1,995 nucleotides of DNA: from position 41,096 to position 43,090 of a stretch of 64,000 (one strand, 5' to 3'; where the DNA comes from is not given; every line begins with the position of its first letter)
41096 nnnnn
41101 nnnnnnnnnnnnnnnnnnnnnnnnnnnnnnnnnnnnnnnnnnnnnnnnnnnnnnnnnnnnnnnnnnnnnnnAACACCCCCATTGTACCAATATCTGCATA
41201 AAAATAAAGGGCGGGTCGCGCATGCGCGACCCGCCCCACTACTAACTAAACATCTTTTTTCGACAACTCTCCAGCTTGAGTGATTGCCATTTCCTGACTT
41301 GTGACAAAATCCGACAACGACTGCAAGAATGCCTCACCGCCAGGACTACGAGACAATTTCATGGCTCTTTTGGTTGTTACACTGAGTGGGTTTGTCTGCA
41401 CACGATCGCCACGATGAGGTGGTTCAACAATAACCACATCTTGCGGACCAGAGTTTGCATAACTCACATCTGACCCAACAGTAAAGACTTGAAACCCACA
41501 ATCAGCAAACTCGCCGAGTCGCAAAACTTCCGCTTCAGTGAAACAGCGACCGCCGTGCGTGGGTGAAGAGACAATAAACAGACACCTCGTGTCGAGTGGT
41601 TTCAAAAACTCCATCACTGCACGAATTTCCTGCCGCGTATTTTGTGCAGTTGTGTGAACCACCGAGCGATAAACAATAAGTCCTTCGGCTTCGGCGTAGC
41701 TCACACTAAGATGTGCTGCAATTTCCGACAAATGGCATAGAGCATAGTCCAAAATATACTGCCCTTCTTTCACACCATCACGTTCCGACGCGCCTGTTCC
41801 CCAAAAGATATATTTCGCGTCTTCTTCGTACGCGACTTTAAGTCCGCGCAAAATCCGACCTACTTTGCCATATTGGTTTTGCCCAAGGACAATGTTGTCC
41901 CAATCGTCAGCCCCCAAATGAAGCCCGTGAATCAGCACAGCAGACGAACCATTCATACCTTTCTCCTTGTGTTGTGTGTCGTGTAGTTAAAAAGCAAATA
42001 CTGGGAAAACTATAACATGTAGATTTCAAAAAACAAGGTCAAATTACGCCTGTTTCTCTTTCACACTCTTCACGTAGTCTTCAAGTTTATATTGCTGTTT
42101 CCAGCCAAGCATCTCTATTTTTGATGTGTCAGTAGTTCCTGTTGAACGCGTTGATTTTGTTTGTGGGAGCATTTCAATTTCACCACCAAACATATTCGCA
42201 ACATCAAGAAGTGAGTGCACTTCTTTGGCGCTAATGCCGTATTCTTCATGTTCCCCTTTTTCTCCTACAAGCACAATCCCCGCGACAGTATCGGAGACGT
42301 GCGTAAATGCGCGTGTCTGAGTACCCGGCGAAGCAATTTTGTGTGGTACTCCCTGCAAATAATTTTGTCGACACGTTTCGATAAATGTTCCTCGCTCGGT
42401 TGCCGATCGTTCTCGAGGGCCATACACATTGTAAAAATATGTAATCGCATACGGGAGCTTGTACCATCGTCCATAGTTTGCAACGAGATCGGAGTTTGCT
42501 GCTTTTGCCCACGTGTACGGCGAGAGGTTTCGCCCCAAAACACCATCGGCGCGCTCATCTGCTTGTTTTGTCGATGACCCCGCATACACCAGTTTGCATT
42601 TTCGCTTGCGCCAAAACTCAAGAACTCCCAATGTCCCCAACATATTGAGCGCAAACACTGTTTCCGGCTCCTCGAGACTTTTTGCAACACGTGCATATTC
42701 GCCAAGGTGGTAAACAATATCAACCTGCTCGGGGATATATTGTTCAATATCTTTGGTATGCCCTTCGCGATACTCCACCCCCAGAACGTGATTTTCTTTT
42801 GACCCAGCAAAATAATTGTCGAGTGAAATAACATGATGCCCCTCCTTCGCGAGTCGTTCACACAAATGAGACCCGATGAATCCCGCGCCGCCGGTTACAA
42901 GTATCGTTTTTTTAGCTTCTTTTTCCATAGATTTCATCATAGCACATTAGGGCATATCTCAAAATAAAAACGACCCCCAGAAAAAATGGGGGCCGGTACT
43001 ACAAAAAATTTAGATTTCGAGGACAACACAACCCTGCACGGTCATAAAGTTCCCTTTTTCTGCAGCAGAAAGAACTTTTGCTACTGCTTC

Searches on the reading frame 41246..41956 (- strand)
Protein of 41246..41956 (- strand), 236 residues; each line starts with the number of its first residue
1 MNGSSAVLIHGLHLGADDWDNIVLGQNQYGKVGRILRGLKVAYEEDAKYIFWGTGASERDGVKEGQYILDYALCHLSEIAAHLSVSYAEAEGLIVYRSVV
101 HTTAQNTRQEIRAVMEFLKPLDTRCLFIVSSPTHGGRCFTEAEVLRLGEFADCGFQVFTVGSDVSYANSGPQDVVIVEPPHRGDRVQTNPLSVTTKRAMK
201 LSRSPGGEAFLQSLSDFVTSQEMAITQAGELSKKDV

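Call 49: search_protein_families(library=pfam, proteins=[window:41246-41956:-], max_evalue=0.0001)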
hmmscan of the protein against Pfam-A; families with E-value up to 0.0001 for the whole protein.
window:41246-41956:- (236 aa): 1 family
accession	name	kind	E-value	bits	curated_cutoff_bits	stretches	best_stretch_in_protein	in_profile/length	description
PF02698.23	DUF218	-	3e-05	24.4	27.6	0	22-145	4-103/133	DUF218 domain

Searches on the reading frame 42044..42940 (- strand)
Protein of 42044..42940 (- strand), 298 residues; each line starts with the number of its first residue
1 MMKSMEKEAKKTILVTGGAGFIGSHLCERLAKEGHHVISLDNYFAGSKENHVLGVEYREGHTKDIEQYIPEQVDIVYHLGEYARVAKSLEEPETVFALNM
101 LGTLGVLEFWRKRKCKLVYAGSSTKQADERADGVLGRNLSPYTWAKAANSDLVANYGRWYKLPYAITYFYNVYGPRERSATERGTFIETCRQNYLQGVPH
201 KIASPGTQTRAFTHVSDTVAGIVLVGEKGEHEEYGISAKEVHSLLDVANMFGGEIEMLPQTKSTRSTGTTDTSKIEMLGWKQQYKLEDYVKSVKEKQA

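Call 49: search_protein_families(library=pfam, proteins=[window:42044-42940:-], max_evalue=0.0001)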
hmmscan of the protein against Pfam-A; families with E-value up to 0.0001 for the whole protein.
window:42044-42940:- (298 aa): 6 families
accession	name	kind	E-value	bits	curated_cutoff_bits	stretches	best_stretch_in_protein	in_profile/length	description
PF01370.27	Epimerase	-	7.2e-43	147.2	20.9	1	13-231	1-233/240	NAD dependent epimerase/dehydratase family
PF16363.11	GDP_Man_Dehyd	-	1.4e-34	120.5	27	1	14-271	1-284/332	GDP-mannose 4,6 dehydratase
PF04321.23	RmlD_sub_bind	-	2.5e-07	30.5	27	1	12-120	2-99/287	RmlD substrate binding domain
PF07993.18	NAD_binding_4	-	4.1e-07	29.8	20.1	0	68-141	84-154/258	Male sterility protein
PF01073.25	3Beta_HSD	-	6.4e-07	29.1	22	1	14-122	1-116/280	3-beta hydroxysteroid dehydrogenase/isomerase family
PF02719.21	Polysacc_synt_2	-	6.3e-05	22.7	20.2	0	13-104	1-109/293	Polysaccharide biosynthesis protein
